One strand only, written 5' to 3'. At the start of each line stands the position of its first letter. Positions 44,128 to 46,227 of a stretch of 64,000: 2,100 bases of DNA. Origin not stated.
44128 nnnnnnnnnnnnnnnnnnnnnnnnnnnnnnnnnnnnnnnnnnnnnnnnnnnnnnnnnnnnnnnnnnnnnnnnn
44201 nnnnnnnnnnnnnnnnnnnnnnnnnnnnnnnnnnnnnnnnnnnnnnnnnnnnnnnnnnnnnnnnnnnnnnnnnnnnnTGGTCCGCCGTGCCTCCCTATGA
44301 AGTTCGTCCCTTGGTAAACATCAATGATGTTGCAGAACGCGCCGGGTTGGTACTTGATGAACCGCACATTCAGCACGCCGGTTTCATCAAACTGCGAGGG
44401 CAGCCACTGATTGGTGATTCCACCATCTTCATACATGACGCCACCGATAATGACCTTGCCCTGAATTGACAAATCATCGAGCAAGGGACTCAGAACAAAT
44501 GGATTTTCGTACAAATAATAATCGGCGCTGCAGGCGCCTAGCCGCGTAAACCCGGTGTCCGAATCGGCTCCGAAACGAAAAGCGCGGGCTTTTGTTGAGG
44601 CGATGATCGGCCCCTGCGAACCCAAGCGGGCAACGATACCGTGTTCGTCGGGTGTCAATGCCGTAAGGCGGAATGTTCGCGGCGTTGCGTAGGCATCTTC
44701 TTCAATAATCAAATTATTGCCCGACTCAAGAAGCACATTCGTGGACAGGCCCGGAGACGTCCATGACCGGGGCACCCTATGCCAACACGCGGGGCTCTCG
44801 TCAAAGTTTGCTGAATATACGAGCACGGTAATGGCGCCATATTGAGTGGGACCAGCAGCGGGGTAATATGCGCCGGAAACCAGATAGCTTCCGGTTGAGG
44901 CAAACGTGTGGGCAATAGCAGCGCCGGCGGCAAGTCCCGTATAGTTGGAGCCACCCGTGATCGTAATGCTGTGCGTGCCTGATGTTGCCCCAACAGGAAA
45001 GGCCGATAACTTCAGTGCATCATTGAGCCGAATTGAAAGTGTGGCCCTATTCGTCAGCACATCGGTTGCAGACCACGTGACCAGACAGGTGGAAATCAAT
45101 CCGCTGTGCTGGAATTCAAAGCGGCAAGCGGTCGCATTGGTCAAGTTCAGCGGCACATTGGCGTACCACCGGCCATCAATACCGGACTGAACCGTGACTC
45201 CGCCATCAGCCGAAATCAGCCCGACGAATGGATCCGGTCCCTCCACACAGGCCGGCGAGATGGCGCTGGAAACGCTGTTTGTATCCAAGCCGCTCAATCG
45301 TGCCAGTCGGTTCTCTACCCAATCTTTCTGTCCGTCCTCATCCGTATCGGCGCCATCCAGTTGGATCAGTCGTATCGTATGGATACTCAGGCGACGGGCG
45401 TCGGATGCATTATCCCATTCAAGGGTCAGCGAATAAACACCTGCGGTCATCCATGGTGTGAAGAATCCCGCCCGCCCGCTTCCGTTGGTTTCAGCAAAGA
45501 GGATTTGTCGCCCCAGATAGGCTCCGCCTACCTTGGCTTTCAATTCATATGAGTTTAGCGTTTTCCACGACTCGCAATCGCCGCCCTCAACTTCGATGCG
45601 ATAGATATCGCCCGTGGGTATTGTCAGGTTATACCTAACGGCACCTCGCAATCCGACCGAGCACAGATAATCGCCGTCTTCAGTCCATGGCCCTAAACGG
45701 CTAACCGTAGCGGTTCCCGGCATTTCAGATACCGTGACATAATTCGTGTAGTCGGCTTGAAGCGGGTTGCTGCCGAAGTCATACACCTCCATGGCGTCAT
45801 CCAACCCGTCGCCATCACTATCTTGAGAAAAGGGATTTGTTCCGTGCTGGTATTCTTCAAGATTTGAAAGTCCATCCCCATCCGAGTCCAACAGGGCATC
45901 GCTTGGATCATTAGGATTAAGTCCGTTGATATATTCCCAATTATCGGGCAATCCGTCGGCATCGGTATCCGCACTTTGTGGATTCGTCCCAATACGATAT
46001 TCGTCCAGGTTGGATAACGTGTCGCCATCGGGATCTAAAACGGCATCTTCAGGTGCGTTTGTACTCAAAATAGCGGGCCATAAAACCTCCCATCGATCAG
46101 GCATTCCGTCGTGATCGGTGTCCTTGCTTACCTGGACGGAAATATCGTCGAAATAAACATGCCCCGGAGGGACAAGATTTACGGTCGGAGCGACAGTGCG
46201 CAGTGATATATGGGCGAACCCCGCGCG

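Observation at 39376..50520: Operon of a giant LamG/TSP3 surface protein, a small secreted protein, a Sec-signal Rhs toxin and an immunity gene, with no T6SS parts in the window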

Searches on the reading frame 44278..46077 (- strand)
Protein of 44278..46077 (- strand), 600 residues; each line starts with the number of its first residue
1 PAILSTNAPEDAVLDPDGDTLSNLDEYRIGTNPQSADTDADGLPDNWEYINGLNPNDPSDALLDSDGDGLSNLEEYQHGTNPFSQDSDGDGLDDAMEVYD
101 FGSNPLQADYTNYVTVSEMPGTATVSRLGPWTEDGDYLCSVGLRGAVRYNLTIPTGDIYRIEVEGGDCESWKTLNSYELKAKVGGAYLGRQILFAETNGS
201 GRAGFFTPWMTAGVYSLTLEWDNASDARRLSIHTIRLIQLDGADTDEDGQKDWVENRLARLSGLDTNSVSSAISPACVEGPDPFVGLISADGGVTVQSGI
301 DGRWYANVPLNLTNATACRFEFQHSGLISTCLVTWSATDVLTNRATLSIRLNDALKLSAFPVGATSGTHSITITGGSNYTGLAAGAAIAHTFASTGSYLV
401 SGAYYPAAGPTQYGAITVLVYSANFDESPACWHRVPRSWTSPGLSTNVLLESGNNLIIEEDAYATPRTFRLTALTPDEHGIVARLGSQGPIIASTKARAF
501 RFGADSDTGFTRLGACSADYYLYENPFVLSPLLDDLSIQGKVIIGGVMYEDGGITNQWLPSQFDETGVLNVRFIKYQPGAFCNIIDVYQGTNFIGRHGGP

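Call 28: find_related_loci(query=window:44278-46077:-, collection=genome_contigs, flank=10000)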
Query window:44278-46077:- (600 aa) in genome_contigs; peptide patterns used: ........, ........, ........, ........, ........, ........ (x = any residue, [..] = any of these).
31 stretches matched a pattern; 2 encode a relative of the query (tblastn E <= 1e-3); 2 distinct loci.
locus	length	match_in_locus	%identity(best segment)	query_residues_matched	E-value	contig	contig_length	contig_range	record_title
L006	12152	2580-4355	36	1-595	1e-111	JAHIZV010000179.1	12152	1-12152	MAG: Verrucomicrobia bacterium isolate Modern_marine.mb.194 Modern_marine.mb.194_k141_1822713, whole genome shotgun sequ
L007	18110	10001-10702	45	15-136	1e-16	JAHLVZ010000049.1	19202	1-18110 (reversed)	MAG: Candidatus Heimdallarchaeota archaeon isolate 12R2_15 NODE_827_length_19202_cov_9.594297, whole genome shotgun sequ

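Call 31: search_protein_families(library=pfam, proteins=[L006:900-4361:+, L006:4368-5030:+, L006:5030-8077:+, L006:7996-8958:+, L006:9490-10167:+, L006:10157-11068:+, L006:11068-11442:+, L006:11678-12046:+], max_evalue=0.01)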
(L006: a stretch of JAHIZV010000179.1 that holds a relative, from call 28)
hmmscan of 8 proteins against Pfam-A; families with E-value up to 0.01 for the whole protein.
L006:900-4361:+ (1154 aa): 1 family
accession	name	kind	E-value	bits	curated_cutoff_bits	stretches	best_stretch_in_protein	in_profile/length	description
PF18884.5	TSP3_bac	-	1.5e-08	34.7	25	1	170-190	1-21/22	Bacterial TSP3 repeat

L006:4368-5030:+ (221 aa): 0 families

L006:5030-8077:+ (1016 aa): 1 family
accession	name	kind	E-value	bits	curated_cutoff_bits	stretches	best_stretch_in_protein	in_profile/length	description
PF12697.13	Abhydrolase_6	-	5.6e-05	24.4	26.3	1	660-832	1-154/217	Alpha/beta hydrolase family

L006:7996-8958:+ (321 aa): 1 family
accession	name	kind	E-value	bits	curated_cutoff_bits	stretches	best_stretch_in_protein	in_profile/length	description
PF02369.22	Big_1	-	0.00037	21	34.9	1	50-110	15-67/93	Bacterial Ig-like domain (group 1)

L006:9490-10167:+ (226 aa): 1 family
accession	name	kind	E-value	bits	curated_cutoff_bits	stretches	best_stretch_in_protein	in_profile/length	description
PF08299.17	Bac_DnaA_C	-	0.00011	22.6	31.5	1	145-195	13-63/69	Bacterial dnaA protein helix-turn-helix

L006:10157-11068:+ (304 aa): 1 family
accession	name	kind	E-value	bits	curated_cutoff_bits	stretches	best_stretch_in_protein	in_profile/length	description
PF25023.1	TEN_YD-shell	-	3.8e-15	55.5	50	1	11-152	724-867/909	Teneurin YD-shell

L006:11068-11442:+ (125 aa): 0 families

L006:11678-12046:+ (123 aa): 1 family
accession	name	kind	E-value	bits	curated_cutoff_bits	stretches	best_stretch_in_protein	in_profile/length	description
PF01797.21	Y1_Tnp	-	3.4e-15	56.7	23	1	12-95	5-88/121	Transposase IS200 like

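Call 49: find_homologous_proteins(query=A4, max_evalue=0.00001)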
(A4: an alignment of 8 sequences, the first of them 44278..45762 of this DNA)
Query A4 (8 sequences) (495 aa, profile of the alignment): 5 proteins with E <= 0.00001 among 8000 candidates.
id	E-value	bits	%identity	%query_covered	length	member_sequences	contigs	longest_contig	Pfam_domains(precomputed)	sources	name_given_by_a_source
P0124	4.8e-148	512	46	99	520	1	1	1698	-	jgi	-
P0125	2.6e-135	470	33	76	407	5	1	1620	-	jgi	jgi:hypothetical protein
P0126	4.9e-131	456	31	90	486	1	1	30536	-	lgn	-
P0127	6.6e-126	439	31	98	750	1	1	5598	PF18884.6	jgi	jgi:hypothetical protein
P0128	3.6e-118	413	27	98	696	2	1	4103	-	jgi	jgi:hypothetical protein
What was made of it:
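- Tried and rejected: Profile search: the word-indexed profile search with the C-module returned only 5 proteins (call 49).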

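Call 50: find_encoding_contigs(protein=P0126, flank=10000, max_places=3)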
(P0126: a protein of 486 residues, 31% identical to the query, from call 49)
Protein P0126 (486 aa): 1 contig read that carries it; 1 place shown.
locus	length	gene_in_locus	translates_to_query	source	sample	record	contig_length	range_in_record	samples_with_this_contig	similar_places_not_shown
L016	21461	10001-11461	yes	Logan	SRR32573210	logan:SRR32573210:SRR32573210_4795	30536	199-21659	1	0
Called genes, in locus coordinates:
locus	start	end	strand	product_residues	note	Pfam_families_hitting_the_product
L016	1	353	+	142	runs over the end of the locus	-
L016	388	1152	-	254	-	PF09359:VTC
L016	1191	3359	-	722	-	PF00036:EF-hand_1 (faint), PF13202:EF-hand_5 (faint), PF13405:EF-hand_6 (faint), PF13499:EF-hand_7 (faint), PF08757:CotH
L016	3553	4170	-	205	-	PF12804:NTP_transf_3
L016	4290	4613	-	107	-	-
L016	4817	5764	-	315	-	PF01261:AP_endonuc_2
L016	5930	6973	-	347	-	PF00484:Pro_CA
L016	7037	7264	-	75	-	PF13396:PLDc_N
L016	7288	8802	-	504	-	PF01145:Band_7, PF15975:Flot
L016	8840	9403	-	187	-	PF25842:NfeD_TM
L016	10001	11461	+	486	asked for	-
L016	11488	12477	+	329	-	PF13646:HEAT_2 (weak)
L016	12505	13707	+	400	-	-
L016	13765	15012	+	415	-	PF13646:HEAT_2 (faint)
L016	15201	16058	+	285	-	-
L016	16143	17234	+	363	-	-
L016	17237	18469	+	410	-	-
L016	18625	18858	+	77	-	-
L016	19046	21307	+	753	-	PF13632:Glyco_trans_2_3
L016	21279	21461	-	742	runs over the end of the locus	PF13432:TPR_16 (weak), PF23914:TPR_CcmH_CycH, PF00515:TPR_1 (weak), PF07719:TPR_2 (weak), PF13424:TPR_12, PF13432:TPR_16, PF13424:TPR_12, PF13844:Glyco_transf_41, +22 more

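Call 51: find_encoding_contigs(protein=P0127, flank=10000, max_places=3)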
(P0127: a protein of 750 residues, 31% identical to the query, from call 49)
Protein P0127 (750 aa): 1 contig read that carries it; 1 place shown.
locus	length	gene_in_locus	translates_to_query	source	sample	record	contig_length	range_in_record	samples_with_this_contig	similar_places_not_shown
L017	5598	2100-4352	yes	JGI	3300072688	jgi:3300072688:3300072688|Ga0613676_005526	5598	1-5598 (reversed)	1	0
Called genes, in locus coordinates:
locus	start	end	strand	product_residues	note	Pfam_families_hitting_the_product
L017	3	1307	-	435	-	?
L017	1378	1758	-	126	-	PF02482:Ribosomal_S30AE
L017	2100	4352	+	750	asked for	PF18884:TSP3_bac (weak)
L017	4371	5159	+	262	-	PF13646:HEAT_2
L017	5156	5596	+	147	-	?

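Call 52: find_encoding_contigs(protein=P0128, flank=10000, max_places=3)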
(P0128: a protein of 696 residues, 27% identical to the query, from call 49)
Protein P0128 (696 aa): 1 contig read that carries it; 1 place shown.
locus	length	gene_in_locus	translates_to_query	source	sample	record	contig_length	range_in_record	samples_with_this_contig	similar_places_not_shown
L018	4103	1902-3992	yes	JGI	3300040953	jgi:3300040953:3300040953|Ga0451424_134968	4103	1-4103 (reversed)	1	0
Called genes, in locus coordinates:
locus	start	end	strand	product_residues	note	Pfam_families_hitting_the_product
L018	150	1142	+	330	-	-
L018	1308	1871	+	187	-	PF01694:Rhomboid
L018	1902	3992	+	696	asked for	-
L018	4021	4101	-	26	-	?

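Call 65: predict_structure(alignment_id=A5)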
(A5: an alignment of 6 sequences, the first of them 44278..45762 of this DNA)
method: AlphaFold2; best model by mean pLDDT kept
length: 495 residues; sequences in the alignment: 6
mean_pLDDT: 80.2   pTM: 0.73
mean pLDDT of the five models: 80.2, 80.2, 79.1, 76.5, 61.4
residues with pLDDT >= 90: 90; 70-90: 331; 50-70: 47; < 50: 27
segments of 3 or more residues with pLDDT < 50: 1-23
pLDDT, mean of each block of 10 residues (from residue 1): 32 33 51 67 77 85 64 82 82 77 85 75 72 79 82 80 77 86 88 86 88 88 88 89 90 88 90 81 89 94 91 90 87 86 86 84 89 87 79 82 66 83 83 86 87 86 83 74 88 64
secondary structure, 60 per line:
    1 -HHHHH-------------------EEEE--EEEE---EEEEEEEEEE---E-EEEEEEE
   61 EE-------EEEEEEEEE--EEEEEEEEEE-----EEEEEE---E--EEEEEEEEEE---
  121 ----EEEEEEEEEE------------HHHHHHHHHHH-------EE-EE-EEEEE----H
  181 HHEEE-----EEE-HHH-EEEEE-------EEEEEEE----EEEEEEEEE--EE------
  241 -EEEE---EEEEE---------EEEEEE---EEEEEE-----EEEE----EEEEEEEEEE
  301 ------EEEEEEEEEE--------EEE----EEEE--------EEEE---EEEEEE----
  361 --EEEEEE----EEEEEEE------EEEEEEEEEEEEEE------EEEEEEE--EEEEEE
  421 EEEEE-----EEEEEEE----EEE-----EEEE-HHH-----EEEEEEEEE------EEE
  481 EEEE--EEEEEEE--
elements in order: H2-6 E26-29 E32-35 E39-48 E54-62 E70-78 E81-90 E96-101 E108-117 E125-134 H147-157 E171-175 E183-185 E191-193 E199-203 E211-217 E222-230 E242-245 E249-253 E263-268 E272-277 E283-286 E291-300 E307-316 E325-327 E332-335 E344-347 E351-356 E363-368 E373-379 E386-399 E406-412 E415-425 E431-437 E442-444 E450-453 E463-471 E478-484 E487-493
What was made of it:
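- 44275..45762 (-): Conserved C-terminal module of the giant protein (last 495 aa plus the stop codon). It is predicted as a jelly-roll, a helix and several Ig-like sandwiches. The AF2 model has pLDDT 80.2 (call 65).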

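Call 69: fold_search(model_id=the predicted structure, library=pdb)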
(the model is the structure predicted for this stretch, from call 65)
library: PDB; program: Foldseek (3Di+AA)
matches with E <= 10: 1780; with E <= 0.001: 203
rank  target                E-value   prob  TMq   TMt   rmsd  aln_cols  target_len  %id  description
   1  7sqc_2B               2.8e-08  1.00  0.13  0.10  55.7       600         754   10  Ciliary C1 central pair apparatus isolated from Chlamydomonas reinhardtii (released 2022-04-13)
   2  7sqc_2A               7.9e-08  0.99  0.14  0.10  55.3       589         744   10  Ciliary C1 central pair apparatus isolated from Chlamydomonas reinhardtii (released 2022-04-13)
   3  6ue7_C                9.1e-08  1.00  0.19  0.18  13.9       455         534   10  Structure of dimeric sIgA complex (released 2020-02-19)
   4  7som_D                1.2e-07  0.99  0.13  0.06  31.6       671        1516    9  Ciliary C2 central pair apparatus isolated from Chlamydomonas reinhardtii (released 2022-04-13)
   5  3kld_A                1.3e-07  1.00  0.16  0.20  21.8       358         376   10  PTPRG CNTN4 complex (released 2009-12-22)
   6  9ijj_4K               1.3e-07  1.00  0.16  0.18  37.5       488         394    9  In situ structure of the central apparatus in mouse sperm axoneme. (released 2025-06-04)
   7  9ijj_4G               1.8e-07  1.00  0.13  0.03  50.9       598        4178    9  In situ structure of the central apparatus in mouse sperm axoneme. (released 2025-06-04)
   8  7t0r_A                2.5e-07  1.00  0.19  0.25  25.1       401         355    9  Crystal structure of the anti-CD4 adnectin 6940_B01 as a complex with the extracellular domains of CD4 and ibalizumab  (released 2022-01-12)
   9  7t0o_H                2.7e-07  1.00  0.20  0.26  22.5       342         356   10  cryoEM reconstruction of the HIV gp140 in complex with the extracellular domains of CD4 and the adnectin domain of Com (released 2022-01-12)
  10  9ijj_4J               2.8e-07  1.00  0.15  0.11  48.1       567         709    8  In situ structure of the central apparatus in mouse sperm axoneme. (released 2025-06-04)
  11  2a74_A                3.2e-07  0.99  0.14  0.12  19.3       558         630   10  Human Complement Component C3c (released 2005-09-27)
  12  8v29_C                3.4e-07  1.00  0.19  0.13  42.9       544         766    9  Cryo-EM structure of human type I OSM receptor complex: model for full extracellular assembly (released 2024-11-20)
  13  7sqc_F1               3.4e-07  1.00  0.15  0.15  31.2       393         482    9  Ciliary C1 central pair apparatus isolated from Chlamydomonas reinhardtii (released 2022-04-13)
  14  6ue9_C                4.1e-07  1.00  0.21  0.20  14.8       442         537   10  Structure of tetrameric sIgA complex (Class 2) (released 2020-02-19)
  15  3b43                  4.1e-07  1.00  0.21  0.18  53.4       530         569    8  I-band fragment I65-I70 from titin (released 2008-01-22)
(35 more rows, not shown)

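Call 70: search_protein_representatives(alignment_id=A5)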
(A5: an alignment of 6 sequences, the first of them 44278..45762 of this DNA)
Query: 6 sequences, 516 profile positions. Proteins with E-value up to 0.001 (for the whole library): 1716; up to 1e-10: 1406; up to 1e-30: 1000. The best 150 are listed.
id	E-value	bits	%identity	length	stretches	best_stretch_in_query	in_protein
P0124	4.7e-233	790.8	-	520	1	1-516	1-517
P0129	6.2e-228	773.9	-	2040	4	4-516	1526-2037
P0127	4.1e-224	761.3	-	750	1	3-516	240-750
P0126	1.7e-187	640.5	-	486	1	70-516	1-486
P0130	3.5e-179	613.1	-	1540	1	4-514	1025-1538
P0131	5.8e-179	612.4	-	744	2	4-516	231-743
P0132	1.2e-178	611.3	-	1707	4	2-515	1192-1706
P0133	4.8e-168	576.3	-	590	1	27-516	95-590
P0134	3.9e-167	573.3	-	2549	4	3-516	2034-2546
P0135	1.6e-165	568.1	-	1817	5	4-515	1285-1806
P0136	5.7e-165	566.2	-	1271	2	2-516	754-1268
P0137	7.4e-165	565.8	-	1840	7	4-515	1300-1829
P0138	2.1e-164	564.3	-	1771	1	4-515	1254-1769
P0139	3.1e-163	560.5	-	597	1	4-514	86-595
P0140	6.5e-162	556.1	-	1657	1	4-515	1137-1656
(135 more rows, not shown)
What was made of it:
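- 44275..45762 (-): A profile search found 1716 representatives at E<=1e-3 and 1000 at E<=1e-30, almost always at the extreme C-terminus (call 70).
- Tried and rejected: The exhaustive search was needed to see the family (call 70).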

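Call 103: search_protein_families(library=pfam, alignment_id=A8, max_evalue=0.0001)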
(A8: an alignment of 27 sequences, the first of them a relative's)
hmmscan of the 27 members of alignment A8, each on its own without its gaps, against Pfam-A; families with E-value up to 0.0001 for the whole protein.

A. member 1, P0130 (1540 aa): 6 families
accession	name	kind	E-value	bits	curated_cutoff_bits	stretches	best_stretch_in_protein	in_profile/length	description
PF25275.1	Golvesin_C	-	1.6e-30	106.3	31.6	1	490-621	1-131/132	Golvesin C-terminal domain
PF13927.12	Ig_3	-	1.2e-28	99.8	30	3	331-399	1-78/78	Immunoglobulin domain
PF07679.22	I-set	-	6.9e-25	87.4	23.7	2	334-407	3-85/90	Immunoglobulin I-set domain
PF11949.14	DUF3466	-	5.9e-11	42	25.1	1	80-244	384-543/609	Protein of unknown function (DUF3466)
PF13895.12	Ig_2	-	3.3e-10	40.5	27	0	630-704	2-72/79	Immunoglobulin domain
PF18998.6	Flg_new_2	-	3.2e-07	30.7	23.6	1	415-483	1-69/73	Divergent InlB B-repeat domain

B. families by the number of members that match (of 27 scanned): 36 families (the first 25 are shown)
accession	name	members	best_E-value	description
PF18884.5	TSP3_bac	23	2e-70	Bacterial TSP3 repeat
PF07691.17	PA14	8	2.1e-47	PA14 domain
PF13385.13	Laminin_G_3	6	2.5e-104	Concanavalin A-like lectin/glucanases superfamily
PF07081.18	DUF1349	5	5.1e-15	Protein of unknown function (DUF1349)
PF25390.1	WD40_RLD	3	5.4e-283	RCC1-like domain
PF00415.24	RCC1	3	1.4e-217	Regulator of chromosome condensation (RCC1) repeat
PF13540.12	RCC1_2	3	4.3e-157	Regulator of chromosome condensation (RCC1) repeat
PF13927.12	Ig_3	3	1.2e-28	Immunoglobulin domain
PF25384.1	Alsin_RLD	3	1.3e-28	Alsin RCC1-like domain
PF07679.22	I-set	3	6.9e-25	Immunoglobulin I-set domain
PF10528.15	GLEYA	3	3.2e-11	GLEYA domain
PF02494.22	HYR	2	7.6e-38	HYR domain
PF23237.1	HYR_4C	2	5.5e-19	HYR-like domain with 4 cysteines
PF02210.31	Laminin_G_2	2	7.9e-12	Laminin G domain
PF13895.12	Ig_2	2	3.3e-10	Immunoglobulin domain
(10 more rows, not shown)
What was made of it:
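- Closest known: TraA/TraB outer-membrane exchange with SitA toxins of Myxococcus. Same: PA14 and GLEYA domains occur in 8/27 and 3/27 C-module proteins (call 103).
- C-module proteins carry adhesin-type N-termini: TSP3 in 23/27, PA14 in 8/27 and LamG in 6/27 (call 103).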

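Call 109: search_protein_families(library=pfam, proteins=[L017:5156-5596:+, L016:12505-13704:+, L016:13765-15009:+, L016:15201-16055:+, L016:16143-17231:+, L016:17237-18466:+], max_evalue=0.01)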
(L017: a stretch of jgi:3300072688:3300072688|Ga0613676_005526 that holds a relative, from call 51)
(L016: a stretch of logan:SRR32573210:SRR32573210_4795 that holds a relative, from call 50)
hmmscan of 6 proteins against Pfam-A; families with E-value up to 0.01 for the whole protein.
L017:5156-5596:+ (147 aa): 0 families

L016:12505-13704:+ (400 aa): 1 family
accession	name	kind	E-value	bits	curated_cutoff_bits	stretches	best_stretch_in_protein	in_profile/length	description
PF00801.26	PKD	-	0.00067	20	23.5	0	54-136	11-76/80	PKD domain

L016:13765-15009:+ (415 aa): 2 families
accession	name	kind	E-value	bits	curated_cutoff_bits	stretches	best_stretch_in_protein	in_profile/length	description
PF13646.12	HEAT_2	-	9.6e-08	32.7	27.7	1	66-146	1-71/88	HEAT repeats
PF03130.22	HEAT_PBS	-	0.0065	17.4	20.9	0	83-107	3-27/27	PBS lyase HEAT-like repeat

L016:15201-16055:+ (285 aa): 0 families

L016:16143-17231:+ (363 aa): 0 families

L016:17237-18466:+ (410 aa): 0 families
